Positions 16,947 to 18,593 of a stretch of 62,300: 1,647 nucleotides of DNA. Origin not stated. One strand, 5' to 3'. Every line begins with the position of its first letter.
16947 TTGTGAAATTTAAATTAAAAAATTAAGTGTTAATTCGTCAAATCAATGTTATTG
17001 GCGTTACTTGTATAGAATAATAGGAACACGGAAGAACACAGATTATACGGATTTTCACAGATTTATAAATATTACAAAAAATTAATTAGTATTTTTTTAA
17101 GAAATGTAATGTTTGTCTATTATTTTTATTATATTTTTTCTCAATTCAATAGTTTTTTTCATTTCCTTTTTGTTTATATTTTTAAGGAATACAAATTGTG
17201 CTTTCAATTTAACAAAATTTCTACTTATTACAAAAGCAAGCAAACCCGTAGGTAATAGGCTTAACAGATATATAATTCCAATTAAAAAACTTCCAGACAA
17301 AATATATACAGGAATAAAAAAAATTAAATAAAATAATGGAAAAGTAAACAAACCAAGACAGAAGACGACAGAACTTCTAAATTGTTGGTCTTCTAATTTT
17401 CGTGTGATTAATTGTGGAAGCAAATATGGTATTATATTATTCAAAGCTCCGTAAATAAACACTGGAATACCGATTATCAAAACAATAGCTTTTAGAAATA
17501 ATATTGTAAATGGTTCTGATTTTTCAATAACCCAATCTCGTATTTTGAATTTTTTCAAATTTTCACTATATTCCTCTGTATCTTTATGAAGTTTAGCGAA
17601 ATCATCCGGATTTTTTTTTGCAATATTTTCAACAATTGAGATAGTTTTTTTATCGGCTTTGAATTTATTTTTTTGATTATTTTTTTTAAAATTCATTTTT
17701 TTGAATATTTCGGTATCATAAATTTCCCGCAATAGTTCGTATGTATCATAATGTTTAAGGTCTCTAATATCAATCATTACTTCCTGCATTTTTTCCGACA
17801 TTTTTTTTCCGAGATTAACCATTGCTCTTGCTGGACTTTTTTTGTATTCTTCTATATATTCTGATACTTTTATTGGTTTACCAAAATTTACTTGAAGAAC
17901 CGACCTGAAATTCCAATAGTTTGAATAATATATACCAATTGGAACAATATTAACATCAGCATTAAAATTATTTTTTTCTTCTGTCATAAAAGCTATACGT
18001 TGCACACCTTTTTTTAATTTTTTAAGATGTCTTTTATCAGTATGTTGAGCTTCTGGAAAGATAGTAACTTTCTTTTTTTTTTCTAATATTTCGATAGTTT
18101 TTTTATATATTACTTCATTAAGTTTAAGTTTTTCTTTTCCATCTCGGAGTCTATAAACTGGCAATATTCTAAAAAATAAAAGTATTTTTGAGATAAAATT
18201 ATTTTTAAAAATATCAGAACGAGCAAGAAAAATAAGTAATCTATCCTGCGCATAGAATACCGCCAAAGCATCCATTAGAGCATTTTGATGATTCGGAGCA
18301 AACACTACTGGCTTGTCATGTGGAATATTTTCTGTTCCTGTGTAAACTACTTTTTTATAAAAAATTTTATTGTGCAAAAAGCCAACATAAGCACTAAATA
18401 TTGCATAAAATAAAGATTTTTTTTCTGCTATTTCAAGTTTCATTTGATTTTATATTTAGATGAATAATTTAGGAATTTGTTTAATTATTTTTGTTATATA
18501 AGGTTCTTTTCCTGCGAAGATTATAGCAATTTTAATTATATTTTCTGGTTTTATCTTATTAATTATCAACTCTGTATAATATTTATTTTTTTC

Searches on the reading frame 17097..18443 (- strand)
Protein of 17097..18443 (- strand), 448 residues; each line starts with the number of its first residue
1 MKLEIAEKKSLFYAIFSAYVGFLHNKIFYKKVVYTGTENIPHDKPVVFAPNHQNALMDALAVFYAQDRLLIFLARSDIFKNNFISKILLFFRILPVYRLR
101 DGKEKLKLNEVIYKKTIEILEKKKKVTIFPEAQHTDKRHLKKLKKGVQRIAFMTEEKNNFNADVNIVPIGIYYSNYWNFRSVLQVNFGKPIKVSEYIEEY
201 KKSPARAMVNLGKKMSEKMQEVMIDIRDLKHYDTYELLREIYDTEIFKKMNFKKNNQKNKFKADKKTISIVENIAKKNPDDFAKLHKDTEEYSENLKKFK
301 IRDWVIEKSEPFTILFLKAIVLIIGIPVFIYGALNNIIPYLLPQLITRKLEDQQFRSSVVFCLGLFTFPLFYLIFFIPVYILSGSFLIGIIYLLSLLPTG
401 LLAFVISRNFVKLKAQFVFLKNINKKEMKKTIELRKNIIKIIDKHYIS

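Call 53: search_protein_families(library=ncbifam, proteins=[window:17097-18443:-], max_evalue=1e-10)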
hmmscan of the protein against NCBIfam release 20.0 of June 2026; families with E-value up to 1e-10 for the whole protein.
window:17097-18443:- (448 aa): 2 families
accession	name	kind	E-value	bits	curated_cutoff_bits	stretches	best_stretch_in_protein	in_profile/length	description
NF006386.0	PRK08633.1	equivalog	2.7e-14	51.9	1221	1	26-185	424-561/1147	acyl-[ACP]--phospholipid O-acyltransferase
TIGR00530.1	AGP_acyltrn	subfamily_domain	3e-14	52.9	102.95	1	31-154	3-120/130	1-acylglycerol-3-phosphate O-acyltransferase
